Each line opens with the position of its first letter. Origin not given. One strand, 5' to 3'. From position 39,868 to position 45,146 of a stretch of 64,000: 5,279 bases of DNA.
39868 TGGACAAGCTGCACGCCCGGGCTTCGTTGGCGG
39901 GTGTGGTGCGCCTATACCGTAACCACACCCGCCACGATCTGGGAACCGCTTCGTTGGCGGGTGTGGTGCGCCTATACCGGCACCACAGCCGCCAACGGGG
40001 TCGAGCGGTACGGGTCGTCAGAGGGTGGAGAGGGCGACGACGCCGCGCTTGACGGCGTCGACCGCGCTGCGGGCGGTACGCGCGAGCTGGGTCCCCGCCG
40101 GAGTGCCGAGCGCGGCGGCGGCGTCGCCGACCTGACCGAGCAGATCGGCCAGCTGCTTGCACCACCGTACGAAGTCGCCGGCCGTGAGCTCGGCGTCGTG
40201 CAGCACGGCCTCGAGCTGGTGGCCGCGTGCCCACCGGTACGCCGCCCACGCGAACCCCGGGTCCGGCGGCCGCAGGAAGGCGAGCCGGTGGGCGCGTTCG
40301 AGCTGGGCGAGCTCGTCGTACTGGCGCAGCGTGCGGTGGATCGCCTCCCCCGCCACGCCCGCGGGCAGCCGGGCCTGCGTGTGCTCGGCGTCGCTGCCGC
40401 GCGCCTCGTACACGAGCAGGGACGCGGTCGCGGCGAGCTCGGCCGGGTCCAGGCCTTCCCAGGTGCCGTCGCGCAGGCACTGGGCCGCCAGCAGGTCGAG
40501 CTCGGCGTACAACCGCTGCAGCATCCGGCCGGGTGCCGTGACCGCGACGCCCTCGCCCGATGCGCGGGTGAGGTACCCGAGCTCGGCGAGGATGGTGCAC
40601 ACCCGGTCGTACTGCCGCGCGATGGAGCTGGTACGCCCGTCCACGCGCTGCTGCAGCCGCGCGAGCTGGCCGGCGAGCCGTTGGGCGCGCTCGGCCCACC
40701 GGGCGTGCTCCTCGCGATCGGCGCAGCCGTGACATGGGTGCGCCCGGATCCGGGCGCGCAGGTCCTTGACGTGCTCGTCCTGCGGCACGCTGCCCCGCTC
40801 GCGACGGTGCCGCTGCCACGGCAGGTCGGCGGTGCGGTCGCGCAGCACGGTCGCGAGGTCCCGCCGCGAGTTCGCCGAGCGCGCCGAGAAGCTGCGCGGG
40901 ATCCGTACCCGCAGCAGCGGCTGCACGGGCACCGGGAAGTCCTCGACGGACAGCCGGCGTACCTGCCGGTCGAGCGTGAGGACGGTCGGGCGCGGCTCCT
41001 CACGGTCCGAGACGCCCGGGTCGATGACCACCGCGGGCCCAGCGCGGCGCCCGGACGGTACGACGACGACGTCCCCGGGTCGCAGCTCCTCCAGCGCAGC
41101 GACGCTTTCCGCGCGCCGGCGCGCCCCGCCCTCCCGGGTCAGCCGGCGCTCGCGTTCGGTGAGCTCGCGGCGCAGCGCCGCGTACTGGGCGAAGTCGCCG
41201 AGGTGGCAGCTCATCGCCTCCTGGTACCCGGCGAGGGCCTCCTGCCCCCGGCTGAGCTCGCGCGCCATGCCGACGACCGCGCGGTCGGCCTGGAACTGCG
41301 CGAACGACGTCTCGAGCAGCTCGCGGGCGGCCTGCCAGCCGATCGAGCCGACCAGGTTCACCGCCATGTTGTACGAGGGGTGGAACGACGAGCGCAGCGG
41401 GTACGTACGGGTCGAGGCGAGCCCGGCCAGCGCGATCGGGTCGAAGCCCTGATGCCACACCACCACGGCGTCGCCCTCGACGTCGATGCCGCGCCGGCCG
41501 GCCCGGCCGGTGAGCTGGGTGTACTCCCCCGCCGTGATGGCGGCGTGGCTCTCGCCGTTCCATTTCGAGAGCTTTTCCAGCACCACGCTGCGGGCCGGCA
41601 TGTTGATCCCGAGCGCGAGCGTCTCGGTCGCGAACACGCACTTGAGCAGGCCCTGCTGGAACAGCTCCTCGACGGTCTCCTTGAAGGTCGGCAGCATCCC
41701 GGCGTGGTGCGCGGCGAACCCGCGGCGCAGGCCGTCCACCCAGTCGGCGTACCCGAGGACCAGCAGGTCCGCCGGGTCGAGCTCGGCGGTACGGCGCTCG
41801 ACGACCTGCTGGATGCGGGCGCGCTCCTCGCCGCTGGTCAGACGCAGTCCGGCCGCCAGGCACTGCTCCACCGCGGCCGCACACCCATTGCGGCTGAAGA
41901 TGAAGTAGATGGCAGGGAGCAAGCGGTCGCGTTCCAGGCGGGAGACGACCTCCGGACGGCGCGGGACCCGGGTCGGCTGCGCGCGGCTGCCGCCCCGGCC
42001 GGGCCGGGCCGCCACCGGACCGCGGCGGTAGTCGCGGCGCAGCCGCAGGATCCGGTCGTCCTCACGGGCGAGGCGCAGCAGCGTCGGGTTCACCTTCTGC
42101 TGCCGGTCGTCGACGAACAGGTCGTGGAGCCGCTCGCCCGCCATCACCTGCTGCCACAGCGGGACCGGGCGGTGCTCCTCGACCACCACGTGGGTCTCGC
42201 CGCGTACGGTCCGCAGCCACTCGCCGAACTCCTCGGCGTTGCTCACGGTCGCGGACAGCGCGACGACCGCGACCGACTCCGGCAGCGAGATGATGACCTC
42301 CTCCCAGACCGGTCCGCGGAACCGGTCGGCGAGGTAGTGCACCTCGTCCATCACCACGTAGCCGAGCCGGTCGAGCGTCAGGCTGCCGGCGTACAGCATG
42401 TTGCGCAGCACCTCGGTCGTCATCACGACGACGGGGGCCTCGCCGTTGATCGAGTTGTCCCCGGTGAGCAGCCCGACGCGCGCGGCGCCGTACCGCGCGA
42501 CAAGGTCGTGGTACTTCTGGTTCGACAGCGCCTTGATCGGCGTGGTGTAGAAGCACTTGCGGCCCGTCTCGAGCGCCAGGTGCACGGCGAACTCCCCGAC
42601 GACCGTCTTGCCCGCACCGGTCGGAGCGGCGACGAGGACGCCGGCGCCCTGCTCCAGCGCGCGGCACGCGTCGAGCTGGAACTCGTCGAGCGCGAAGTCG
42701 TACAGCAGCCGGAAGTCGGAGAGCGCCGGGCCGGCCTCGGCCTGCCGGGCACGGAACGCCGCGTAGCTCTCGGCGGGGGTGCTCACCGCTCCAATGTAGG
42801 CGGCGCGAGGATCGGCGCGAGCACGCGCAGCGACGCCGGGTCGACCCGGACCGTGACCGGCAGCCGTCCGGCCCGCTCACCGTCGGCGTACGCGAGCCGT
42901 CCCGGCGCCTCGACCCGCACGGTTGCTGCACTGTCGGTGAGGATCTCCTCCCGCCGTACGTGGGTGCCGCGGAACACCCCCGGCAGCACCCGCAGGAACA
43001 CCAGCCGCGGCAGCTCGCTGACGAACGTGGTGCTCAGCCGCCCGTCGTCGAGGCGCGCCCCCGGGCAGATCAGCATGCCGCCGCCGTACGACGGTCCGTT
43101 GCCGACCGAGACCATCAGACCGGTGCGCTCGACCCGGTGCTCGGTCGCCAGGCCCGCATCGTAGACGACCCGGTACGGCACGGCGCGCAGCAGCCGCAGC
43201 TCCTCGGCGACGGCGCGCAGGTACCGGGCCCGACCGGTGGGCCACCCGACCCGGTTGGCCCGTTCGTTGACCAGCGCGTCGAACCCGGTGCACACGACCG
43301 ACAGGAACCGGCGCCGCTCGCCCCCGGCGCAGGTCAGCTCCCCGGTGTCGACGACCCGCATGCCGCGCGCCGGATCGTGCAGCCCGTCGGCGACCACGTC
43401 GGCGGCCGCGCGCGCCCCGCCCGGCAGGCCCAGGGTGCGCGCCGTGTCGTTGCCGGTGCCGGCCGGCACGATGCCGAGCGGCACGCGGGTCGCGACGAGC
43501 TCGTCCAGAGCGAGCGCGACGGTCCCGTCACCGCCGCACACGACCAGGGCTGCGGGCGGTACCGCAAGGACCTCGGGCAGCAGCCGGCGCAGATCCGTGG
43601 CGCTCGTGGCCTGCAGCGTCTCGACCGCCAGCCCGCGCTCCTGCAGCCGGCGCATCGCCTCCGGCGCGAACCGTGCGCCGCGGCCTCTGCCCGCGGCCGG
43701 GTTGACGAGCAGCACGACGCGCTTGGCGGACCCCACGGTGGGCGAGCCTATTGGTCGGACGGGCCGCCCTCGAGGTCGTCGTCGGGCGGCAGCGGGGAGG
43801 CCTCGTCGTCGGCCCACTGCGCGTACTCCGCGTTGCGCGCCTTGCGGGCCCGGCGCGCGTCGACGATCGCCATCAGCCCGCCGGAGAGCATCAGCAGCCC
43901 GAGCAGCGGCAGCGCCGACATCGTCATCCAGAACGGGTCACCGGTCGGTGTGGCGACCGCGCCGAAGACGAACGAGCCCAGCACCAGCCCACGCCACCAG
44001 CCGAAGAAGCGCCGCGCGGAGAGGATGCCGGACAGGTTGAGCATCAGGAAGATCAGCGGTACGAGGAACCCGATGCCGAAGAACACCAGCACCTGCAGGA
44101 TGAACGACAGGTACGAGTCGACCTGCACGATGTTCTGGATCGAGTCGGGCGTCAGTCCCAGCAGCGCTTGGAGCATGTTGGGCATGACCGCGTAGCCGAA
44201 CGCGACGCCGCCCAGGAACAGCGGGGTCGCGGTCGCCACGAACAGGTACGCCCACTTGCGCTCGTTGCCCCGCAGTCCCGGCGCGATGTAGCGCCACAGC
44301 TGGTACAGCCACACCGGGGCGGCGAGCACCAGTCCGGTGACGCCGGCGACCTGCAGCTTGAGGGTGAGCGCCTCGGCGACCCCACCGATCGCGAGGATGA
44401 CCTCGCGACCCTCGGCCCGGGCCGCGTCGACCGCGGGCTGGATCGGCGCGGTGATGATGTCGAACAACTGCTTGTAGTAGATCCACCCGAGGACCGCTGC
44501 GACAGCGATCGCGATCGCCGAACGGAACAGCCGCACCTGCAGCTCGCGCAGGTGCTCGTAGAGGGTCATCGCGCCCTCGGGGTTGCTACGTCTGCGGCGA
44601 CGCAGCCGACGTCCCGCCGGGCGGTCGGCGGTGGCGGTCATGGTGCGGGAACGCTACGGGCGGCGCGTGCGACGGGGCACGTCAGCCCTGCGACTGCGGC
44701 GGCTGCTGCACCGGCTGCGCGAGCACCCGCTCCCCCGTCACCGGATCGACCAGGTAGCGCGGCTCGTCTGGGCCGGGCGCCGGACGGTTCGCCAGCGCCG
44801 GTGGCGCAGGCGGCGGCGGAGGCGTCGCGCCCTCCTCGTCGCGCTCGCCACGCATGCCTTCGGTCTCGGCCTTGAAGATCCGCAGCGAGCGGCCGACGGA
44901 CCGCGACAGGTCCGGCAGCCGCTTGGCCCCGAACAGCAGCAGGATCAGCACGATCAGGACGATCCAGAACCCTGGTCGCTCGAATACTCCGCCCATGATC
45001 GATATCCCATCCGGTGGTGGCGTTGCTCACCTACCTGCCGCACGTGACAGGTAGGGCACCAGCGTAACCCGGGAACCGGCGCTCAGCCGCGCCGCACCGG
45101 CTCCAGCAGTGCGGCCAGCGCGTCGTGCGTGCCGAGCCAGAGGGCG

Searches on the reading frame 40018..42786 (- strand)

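Call 81: search_protein_families(library=pfam, proteins=[window:40018-42786:-], max_evalue=0.00001)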
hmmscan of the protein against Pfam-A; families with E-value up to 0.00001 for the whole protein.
window:40018-42786:- (922 aa): 4 families
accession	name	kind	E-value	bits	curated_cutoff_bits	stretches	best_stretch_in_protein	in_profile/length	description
PF08148.17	DSHCT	-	3e-39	135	22.7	1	748-917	3-170/172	DSHCT (NUC185) domain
PF00270.35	DEAD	-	2.1e-25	89.8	26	1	35-186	2-166/167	DEAD/DEAH box helicase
PF04851.21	ResIII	-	2.9e-11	44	22.5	1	35-181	6-162/164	Type III restriction enzyme, res subunit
PF00271.37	Helicase_C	-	6.5e-07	30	23.5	1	357-433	42-110/110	Helicase conserved C-terminal domain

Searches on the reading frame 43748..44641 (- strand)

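Call 81: search_protein_families(library=pfam, proteins=[window:43748-44641:-], max_evalue=0.00001)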
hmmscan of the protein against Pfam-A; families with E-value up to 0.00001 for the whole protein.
window:43748-44641:- (297 aa): 1 family
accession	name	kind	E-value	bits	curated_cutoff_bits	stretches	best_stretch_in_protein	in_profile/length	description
PF00902.23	TatC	-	1.7e-61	208.1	25.1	1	29-245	1-208/208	Sec-independent protein translocase protein (TatC)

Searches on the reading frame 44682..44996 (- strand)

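Call 81: search_protein_families(library=pfam, proteins=[window:44682-44996:-], max_evalue=0.00001)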
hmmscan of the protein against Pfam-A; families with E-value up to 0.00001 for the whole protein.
window:44682-44996:- (104 aa): 1 family
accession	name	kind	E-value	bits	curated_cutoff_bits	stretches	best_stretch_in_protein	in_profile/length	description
PF02416.21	TatA_B_E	-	1.5e-14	53.4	21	1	11-54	6-49/53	mttA/Hcf106 family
